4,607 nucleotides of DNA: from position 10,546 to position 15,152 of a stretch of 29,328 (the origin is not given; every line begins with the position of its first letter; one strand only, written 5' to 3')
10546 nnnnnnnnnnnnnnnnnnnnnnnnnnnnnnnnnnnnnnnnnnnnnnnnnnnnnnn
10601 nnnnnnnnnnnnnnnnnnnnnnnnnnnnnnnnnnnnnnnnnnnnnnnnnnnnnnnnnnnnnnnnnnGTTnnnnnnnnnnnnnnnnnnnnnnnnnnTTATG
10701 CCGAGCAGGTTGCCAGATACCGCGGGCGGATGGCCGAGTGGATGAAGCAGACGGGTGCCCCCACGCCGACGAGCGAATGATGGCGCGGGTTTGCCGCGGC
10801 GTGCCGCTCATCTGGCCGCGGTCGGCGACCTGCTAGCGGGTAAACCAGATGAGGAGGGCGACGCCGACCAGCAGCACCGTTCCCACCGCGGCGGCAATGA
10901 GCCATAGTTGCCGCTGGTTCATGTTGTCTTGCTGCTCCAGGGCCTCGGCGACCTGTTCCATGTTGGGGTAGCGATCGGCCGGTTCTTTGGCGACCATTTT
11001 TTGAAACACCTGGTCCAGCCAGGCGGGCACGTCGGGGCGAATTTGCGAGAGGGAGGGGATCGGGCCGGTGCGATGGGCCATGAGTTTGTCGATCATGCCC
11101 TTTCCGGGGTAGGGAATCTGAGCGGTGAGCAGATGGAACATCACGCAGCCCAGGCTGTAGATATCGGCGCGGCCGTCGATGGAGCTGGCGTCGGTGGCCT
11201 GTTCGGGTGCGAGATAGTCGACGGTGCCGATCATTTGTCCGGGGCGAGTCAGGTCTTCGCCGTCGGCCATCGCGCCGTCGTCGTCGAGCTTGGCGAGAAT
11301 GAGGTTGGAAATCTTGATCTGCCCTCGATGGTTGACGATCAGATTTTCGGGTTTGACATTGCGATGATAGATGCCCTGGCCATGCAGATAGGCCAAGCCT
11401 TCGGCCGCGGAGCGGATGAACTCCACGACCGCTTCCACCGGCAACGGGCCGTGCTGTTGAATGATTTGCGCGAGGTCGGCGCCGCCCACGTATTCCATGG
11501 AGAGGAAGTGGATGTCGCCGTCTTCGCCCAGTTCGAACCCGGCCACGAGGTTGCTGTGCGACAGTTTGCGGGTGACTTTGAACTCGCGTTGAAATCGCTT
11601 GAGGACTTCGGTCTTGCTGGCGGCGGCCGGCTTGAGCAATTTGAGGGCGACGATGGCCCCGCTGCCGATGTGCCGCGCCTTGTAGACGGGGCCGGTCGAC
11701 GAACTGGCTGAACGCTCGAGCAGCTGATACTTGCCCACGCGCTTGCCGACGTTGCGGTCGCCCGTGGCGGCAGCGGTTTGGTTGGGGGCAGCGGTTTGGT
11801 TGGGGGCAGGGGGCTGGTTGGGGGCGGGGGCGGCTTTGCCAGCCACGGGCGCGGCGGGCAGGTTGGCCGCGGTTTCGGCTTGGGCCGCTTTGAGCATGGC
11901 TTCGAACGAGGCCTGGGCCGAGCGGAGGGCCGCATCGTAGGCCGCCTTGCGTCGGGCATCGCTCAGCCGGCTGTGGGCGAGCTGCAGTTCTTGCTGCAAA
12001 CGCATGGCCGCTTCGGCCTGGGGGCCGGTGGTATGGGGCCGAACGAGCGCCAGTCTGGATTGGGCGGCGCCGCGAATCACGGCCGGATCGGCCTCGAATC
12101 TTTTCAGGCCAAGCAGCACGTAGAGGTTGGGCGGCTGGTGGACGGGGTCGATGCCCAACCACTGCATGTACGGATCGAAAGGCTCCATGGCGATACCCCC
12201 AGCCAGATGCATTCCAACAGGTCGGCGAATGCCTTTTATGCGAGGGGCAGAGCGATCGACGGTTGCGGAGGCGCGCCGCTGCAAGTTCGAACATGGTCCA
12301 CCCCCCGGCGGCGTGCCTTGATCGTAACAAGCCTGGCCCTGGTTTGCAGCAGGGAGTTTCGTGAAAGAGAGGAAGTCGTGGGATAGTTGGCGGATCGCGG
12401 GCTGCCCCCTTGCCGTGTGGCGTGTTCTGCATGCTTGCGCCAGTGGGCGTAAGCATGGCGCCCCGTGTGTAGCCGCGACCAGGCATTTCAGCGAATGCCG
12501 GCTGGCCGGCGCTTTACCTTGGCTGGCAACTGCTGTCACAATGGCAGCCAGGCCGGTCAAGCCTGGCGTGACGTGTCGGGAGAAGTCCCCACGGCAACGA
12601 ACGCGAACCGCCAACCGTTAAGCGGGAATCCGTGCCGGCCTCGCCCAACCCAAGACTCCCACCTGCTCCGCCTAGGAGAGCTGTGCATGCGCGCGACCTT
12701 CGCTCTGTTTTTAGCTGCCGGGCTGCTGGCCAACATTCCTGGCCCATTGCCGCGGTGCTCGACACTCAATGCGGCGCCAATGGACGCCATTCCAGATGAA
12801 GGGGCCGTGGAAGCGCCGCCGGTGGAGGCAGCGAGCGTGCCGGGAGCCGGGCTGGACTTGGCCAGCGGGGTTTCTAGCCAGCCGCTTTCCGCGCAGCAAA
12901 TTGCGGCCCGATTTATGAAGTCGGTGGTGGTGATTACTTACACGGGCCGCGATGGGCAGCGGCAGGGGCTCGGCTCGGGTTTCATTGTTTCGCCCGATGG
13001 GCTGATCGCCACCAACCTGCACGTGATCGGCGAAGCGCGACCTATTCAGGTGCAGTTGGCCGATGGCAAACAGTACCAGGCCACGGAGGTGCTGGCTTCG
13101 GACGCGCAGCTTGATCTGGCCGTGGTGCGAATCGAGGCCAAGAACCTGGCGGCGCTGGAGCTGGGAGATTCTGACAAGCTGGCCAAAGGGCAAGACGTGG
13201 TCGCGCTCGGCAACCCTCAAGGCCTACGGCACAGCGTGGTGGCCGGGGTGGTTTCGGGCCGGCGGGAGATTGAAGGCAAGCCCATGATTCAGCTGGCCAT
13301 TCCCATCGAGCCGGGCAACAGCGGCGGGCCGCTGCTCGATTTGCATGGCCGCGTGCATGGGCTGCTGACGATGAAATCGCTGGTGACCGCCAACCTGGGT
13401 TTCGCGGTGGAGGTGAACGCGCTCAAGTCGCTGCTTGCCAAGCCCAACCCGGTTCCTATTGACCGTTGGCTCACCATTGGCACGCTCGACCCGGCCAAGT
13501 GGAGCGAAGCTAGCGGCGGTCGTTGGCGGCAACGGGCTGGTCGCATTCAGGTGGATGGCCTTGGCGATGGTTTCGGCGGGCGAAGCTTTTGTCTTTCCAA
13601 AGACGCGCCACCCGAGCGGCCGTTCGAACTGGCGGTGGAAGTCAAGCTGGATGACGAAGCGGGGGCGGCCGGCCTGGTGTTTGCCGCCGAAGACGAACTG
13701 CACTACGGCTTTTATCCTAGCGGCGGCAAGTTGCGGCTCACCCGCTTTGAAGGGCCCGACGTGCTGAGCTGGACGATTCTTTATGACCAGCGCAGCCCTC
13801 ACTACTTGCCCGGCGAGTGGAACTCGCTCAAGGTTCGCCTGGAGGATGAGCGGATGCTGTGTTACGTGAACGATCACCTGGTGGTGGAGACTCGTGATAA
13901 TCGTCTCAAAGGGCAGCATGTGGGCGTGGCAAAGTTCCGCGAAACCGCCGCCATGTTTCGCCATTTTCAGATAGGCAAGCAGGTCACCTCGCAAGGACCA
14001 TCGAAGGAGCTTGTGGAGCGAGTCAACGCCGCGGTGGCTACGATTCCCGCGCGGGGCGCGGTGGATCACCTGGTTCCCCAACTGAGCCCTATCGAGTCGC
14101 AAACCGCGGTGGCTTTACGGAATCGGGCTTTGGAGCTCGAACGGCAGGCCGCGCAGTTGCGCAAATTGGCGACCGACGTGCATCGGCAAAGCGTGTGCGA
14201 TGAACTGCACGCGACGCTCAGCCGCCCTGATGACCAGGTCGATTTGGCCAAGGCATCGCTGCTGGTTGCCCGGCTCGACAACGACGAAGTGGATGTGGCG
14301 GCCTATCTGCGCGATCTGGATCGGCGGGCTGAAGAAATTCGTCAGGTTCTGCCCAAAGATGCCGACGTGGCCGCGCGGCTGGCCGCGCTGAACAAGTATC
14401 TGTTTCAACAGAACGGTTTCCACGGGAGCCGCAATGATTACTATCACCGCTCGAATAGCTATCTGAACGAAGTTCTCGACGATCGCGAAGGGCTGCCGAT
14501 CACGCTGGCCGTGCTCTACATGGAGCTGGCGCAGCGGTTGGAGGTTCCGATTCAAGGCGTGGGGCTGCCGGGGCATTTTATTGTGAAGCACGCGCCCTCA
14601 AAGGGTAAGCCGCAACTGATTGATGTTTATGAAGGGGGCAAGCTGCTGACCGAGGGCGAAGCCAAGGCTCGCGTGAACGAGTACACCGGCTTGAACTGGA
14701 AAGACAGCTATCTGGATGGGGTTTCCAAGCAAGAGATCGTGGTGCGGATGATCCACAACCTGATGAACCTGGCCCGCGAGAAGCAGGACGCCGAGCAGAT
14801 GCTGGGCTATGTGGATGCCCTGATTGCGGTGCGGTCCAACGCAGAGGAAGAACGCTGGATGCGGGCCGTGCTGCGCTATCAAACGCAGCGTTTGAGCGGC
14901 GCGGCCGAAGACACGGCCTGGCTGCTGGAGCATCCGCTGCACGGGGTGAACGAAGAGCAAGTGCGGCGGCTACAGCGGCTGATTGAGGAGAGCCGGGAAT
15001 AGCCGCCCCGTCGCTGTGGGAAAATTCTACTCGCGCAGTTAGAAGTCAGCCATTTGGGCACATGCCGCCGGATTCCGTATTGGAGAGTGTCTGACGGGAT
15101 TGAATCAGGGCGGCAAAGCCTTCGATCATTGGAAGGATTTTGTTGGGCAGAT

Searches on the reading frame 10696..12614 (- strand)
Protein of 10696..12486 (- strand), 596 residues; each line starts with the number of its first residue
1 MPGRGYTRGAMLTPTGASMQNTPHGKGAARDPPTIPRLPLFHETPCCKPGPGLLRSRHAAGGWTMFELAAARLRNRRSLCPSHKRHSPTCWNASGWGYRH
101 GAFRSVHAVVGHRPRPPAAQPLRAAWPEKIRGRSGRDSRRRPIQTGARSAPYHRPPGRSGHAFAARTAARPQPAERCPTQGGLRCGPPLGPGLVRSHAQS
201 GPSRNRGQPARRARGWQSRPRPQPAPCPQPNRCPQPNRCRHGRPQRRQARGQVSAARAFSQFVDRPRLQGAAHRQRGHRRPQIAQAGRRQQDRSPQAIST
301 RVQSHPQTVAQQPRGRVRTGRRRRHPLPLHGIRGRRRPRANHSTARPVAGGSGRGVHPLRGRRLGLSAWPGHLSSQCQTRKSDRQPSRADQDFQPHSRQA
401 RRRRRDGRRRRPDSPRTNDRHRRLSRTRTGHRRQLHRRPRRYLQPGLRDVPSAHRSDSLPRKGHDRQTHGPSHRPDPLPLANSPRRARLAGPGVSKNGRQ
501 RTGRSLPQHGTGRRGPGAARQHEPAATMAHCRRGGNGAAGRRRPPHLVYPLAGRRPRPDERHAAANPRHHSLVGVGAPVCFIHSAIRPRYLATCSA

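Call 6: search_protein_families(library=pfam, proteins=[window:10696-12486:-, window:10833-12614:-], max_evalue=0.001)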
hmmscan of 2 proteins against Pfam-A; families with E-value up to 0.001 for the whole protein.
window:10696-12486:- (596 aa): 0 families

window:10833-12614:- (593 aa): 2 families
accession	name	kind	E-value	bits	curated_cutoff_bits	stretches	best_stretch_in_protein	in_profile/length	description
PF00069.31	Pkinase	-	5.2e-41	141.2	31.7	1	306-550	11-253/263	Protein kinase domain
PF07714.23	PK_Tyr_Ser-Thr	-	1.2e-25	90.8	23.1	1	307-558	12-257/258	Protein tyrosine and serine/threonine kinase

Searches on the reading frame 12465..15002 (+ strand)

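Call 4: search_protein_families(library=pfam, proteins=[window:12465-15002:+], max_evalue=1)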
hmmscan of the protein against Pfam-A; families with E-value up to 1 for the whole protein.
window:12465-15002:+ (845 aa): 7 families
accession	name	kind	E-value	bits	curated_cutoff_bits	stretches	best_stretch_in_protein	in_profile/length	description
PF13369.12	Transglut_core2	-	1.6e-45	154.8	23.5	1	613-763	2-154/155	Transglutaminase-like superfamily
PF13365.12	Trypsin_2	-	1.3e-32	114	27.6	1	170-300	1-144/144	Trypsin-like peptidase domain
PF00089.32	Trypsin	-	6.5e-09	36.4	20.6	1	162-321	23-217/220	Trypsin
PF06439.18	3keto-disac_hyd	-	2.1e-05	25.1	26.8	1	371-485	40-169/187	3-keto-disaccharide hydrolase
PF13371.12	TPR_9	-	6.3e-05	23.3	35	1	768-825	3-60/73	Tetratricopeptide repeat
PF10459.15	Peptidase_S46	-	0.02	14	22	1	167-213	46-90/698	Peptidase S46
PF14362.11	DUF4407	-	0.033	13.9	31.3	1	544-650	140-257/297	Domain of unknown function (DUF4407)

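Call 5: search_protein_families(library=ncbifam, proteins=[window:12465-15002:+], max_evalue=1)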
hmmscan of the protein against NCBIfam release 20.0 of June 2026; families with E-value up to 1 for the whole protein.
window:12465-15002:+ (845 aa): 14 families
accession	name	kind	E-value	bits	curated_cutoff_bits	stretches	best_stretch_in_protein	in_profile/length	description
TIGR02037.1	degP_htrA_DO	subfamily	6.1e-46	157.2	416.2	1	160-325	52-225/434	Do family serine endopeptidase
NF047968.1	SerProtHtrA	equivalog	1.1e-40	140.1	470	1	144-324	56-253/357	serine protease HtrA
NF041521.1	HhoA_HhoB_HtrA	equivalog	4.8e-40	137.9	450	1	144-323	34-219/335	HhoA/HhoB/HtrA family serine endopeptidase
NF008189.1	PRK10942.1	equivalog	3.5e-26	91.7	720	1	165-325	110-279/477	serine endoprotease DegP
NF007526.1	PRK10139.1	equivalog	3.7e-26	91.8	756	1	166-320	89-252/456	serine endoprotease DegQ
TIGR02038.1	protease_degS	equivalog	4.4e-25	88.5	422.95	1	162-310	72-224/351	outer membrane-stress sensor serine endopeptidase DegS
NF033740.0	MarP_fam_protase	equivalog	8.3e-25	87.6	250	1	139-325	182-375/390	MarP family serine protease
NF050055.1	SerProtHtrAMycob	equivalog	2.1e-24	86.3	800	1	129-323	190-402/502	serine protease HtrA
NF040960.1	MamE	equivalog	1.3e-22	80.1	800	1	166-321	120-287/659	magnetosome formation protease MamE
NF008147.1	PRK10898.1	equivalog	3.5e-22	79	408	1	163-304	67-218/352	outer membrane-stress sensor serine endopeptidase DegS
NF053637.1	SerProtHtrAspr2045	equivalog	1e-18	67.4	650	1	169-317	104-272/394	serine protease HtrA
NF008188.0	PRK10941.1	equivalog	2.3e-14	53.5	391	1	592-795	12-216/269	invasion regulator SirB1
NF040961.1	MamO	equivalog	2.1e-11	42.9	800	1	144-305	76-244/648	magnetosome protein MamO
TIGR02403.1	trehalose_treC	equivalog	0.048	12.3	799.05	1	732-793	401-464/544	alpha,alpha-phosphotrehalase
